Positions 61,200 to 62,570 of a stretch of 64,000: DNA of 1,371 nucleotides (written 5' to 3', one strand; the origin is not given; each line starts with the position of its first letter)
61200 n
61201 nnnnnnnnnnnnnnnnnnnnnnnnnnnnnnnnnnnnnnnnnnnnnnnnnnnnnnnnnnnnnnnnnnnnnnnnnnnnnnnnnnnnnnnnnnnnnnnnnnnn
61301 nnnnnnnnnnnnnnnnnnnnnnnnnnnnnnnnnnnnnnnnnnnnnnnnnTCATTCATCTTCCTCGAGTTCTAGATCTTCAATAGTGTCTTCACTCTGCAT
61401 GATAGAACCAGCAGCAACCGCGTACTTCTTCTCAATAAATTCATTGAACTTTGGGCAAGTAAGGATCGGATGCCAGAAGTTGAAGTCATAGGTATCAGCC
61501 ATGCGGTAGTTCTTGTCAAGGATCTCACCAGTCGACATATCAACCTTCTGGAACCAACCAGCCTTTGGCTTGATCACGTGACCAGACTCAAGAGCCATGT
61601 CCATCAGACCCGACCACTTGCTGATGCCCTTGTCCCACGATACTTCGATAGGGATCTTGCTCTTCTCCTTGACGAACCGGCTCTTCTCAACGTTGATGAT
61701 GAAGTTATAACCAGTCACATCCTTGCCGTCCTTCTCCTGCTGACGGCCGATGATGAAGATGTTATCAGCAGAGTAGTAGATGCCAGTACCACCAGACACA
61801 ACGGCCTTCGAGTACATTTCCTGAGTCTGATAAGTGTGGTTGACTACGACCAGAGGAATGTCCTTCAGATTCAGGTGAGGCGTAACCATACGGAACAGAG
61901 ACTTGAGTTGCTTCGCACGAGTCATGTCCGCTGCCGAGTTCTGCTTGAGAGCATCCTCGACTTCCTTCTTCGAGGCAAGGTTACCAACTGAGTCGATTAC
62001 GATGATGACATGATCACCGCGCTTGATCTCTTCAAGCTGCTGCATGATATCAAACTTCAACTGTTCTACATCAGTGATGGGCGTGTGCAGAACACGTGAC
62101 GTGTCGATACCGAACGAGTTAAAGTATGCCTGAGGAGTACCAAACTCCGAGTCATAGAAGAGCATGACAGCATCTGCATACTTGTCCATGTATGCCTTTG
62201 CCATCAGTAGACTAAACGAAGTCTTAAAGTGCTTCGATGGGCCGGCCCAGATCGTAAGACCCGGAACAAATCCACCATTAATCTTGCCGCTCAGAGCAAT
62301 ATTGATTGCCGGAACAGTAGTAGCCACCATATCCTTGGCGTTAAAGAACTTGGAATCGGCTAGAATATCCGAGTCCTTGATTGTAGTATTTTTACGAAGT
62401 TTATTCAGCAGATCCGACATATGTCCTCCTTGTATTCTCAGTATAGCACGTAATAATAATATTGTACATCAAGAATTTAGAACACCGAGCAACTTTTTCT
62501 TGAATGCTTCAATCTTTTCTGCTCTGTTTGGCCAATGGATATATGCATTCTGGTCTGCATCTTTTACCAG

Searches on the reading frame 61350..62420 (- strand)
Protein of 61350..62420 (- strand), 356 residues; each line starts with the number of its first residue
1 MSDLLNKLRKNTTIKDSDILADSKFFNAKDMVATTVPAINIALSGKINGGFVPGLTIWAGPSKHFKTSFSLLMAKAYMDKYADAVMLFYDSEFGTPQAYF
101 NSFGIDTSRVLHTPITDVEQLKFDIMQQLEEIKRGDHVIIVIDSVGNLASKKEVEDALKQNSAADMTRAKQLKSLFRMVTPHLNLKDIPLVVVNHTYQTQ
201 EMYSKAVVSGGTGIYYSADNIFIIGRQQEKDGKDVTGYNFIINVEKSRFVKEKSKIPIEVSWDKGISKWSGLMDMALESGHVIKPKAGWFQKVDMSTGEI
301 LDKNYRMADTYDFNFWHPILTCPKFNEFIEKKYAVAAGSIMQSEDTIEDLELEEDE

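Call 23: search_protein_families(library=pfam, proteins=[window:61350-62420:-], max_evalue=0.001)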
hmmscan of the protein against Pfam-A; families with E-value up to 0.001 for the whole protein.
window:61350-62420:- (356 aa): 2 families
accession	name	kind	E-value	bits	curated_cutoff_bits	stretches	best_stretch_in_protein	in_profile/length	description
PF21134.2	T4_UVSX_C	-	2.1e-15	57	27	1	269-328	1-64/65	Bacteriophage T4, Recombination and repair protein, C-terminal domain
PF00154.27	RecA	-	2e-10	41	27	1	30-267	31-262/262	recA bacterial DNA recombination protein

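Call 91: find_encoding_contigs(protein=window:61350-62420:-, flank=10000, max_places=3)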
Protein window:61350-62420:- (356 aa): 24 contigs read that carry it; 3 places shown.
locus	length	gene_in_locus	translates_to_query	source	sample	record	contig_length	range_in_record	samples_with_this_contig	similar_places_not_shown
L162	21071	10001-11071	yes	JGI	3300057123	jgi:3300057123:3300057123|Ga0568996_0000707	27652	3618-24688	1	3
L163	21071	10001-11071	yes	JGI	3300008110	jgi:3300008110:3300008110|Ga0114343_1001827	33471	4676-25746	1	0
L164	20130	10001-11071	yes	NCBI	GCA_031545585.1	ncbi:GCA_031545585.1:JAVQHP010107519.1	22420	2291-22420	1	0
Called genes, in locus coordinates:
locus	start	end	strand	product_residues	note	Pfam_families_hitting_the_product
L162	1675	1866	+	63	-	-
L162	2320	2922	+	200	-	PF00578:AhpC-TSA, PF08534:Redoxin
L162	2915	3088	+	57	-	-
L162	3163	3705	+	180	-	PF13505:OMP_b-brl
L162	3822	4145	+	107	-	-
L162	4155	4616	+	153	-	-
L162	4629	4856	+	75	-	-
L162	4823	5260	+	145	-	PF01467:CTP_transf_like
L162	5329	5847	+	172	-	PF00011:HSP20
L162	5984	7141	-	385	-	PF08291:Peptidase_M15_3, PF00182:Glyco_hydro_19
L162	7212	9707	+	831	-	PF03104:DNA_pol_B_exo1, PF00136:DNA_pol_B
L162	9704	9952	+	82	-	-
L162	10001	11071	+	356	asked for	PF00154:RecA_N, PF21134:T4_UVSX_C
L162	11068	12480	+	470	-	PF03796:DnaB_C, PF06745:ATPase (weak)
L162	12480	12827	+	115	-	-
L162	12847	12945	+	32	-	-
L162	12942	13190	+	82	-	-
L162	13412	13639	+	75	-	-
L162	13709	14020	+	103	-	-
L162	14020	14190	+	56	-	-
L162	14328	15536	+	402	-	PF09511:RNA_lig_T4_1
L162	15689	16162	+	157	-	PF06414:Zeta_toxin (weak), PF08433:KTI12 (weak), PF13671:AAA_33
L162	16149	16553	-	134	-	-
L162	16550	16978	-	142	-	-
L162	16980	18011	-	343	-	PF00535:Glycos_transf_2, PF13641:Glyco_tranf_2_3, PF03142:Chitin_synth_2, PF13632:Glyco_trans_2_3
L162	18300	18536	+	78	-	-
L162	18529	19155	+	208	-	PF12850:Metallophos_2 (faint)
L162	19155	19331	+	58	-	-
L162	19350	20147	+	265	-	PF01145:Band_7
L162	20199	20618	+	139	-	-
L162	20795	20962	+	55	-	-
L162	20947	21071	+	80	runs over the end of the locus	-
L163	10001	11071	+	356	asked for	PF00154:RecA_N, PF21134:T4_UVSX_C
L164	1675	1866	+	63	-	-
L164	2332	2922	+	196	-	PF00578:AhpC-TSA, PF08534:Redoxin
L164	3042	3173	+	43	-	-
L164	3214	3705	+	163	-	PF13505:OMP_b-brl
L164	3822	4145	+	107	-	-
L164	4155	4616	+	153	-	-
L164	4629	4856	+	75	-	-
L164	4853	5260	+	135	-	PF01467:CTP_transf_like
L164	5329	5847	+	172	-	PF00011:HSP20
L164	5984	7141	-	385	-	PF08291:Peptidase_M15_3, PF00182:Glyco_hydro_19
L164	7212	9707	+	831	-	PF03104:DNA_pol_B_exo1, PF00136:DNA_pol_B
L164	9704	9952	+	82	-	-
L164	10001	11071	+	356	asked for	PF00154:RecA_N, PF21134:T4_UVSX_C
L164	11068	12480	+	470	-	PF03796:DnaB_C, PF06745:ATPase (weak)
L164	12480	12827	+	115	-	-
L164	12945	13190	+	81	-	-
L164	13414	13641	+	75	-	-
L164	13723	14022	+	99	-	-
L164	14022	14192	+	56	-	-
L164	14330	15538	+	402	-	PF09511:RNA_lig_T4_1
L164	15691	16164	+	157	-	PF06414:Zeta_toxin (weak), PF08433:KTI12 (weak), PF13671:AAA_33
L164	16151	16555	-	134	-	-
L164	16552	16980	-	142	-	-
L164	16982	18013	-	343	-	PF00535:Glycos_transf_2, PF13641:Glyco_tranf_2_3, PF03142:Chitin_synth_2, PF13632:Glyco_trans_2_3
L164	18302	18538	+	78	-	-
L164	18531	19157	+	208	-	PF12850:Metallophos_2 (faint)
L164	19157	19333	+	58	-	-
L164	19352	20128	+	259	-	?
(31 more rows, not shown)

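Call 93: search_protein_families(library=ncbifam, proteins=[L164:4853-5260:+, L162:4823-5260:+], max_evalue=0.01)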
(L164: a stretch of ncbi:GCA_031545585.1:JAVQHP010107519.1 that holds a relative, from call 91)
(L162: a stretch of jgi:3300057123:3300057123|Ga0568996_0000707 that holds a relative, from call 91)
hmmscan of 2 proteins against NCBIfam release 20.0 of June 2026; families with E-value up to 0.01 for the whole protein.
L164:4853-5260:+ (135 aa): 8 families
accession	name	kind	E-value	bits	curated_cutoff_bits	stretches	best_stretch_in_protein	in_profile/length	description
TIGR01518.1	g3p_cytidyltrns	equivalog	8.8e-18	64.6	165.4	1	7-130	2-124/125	glycerol-3-phosphate cytidylyltransferase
TIGR02199.1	rfaE_dom_II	equivalog_domain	4.2e-17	62.3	181.5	1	3-101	11-109/144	D-glycero-beta-D-manno-heptose 1-phosphate adenylyltransferase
TIGR00125.1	cyt_tran_rel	domain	1.6e-16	60.2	27.7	1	5-70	1-64/65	adenylyltransferase/cytidyltransferase family protein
NF008454.0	PRK11316.1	equivalog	9.2e-14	50.9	521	1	2-100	339-437/475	bifunctional D-glycero-beta-D-manno-heptose-7-phosphate kinase/D-glycero-beta-D-manno-heptose 1-phosphate adenylyltransferase HldE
NF001985.0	PRK00777.1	subfamily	3.2e-06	27.3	104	1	7-64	8-64/157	pantetheine-phosphate adenylyltransferase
NF005518.0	PRK07143.1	equivalog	0.0017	17.8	232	1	7-83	19-96/281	hypothetical protein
NF005988.0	PRK08099.1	equivalog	0.0018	17.5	201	1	3-45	64-106/411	multifunctional transcriptional regulator/nicotinamide-nucleotide adenylyltransferase/ribosylnicotinamide kinase NadR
TIGR01526.1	nadR_NMN_Atrans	equivalog_domain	0.0075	15.5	341.15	1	4-41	2-38/325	nicotinamide-nucleotide adenylyltransferase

L162:4823-5260:+ (145 aa): 8 families
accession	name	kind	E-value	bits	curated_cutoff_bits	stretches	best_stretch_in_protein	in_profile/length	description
TIGR01518.1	g3p_cytidyltrns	equivalog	1.1e-17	64.3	165.4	1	17-140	2-124/125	glycerol-3-phosphate cytidylyltransferase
TIGR02199.1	rfaE_dom_II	equivalog_domain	3.6e-17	62.5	181.5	1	12-111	10-109/144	D-glycero-beta-D-manno-heptose 1-phosphate adenylyltransferase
TIGR00125.1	cyt_tran_rel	domain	1.9e-16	60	27.7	1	15-80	1-64/65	adenylyltransferase/cytidyltransferase family protein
NF008454.0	PRK11316.1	equivalog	7.4e-14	51.2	521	1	12-110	339-437/475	bifunctional D-glycero-beta-D-manno-heptose-7-phosphate kinase/D-glycero-beta-D-manno-heptose 1-phosphate adenylyltransferase HldE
NF001985.0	PRK00777.1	subfamily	3.6e-06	27.1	104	1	17-74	8-64/157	pantetheine-phosphate adenylyltransferase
NF005988.0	PRK08099.1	equivalog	0.0011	18.2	201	1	11-55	62-106/411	multifunctional transcriptional regulator/nicotinamide-nucleotide adenylyltransferase/ribosylnicotinamide kinase NadR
NF005518.0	PRK07143.1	equivalog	0.0015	18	232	1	15-93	17-96/281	hypothetical protein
TIGR01526.1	nadR_NMN_Atrans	equivalog_domain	0.0089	15.3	341.15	1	14-51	2-38/325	nicotinamide-nucleotide adenylyltransferase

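Call 104: search_protein_families(library=pfam, proteins=[L164:4853-5260:+], max_evalue=0.01)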
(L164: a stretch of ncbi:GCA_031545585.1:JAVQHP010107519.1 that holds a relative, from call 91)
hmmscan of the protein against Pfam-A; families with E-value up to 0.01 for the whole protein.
L164:4853-5260:+ (135 aa): 1 family
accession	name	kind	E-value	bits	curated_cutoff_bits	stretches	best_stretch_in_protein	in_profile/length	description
PF01467.32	CTP_transf_like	-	1e-13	52.1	21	1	10-100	4-92/133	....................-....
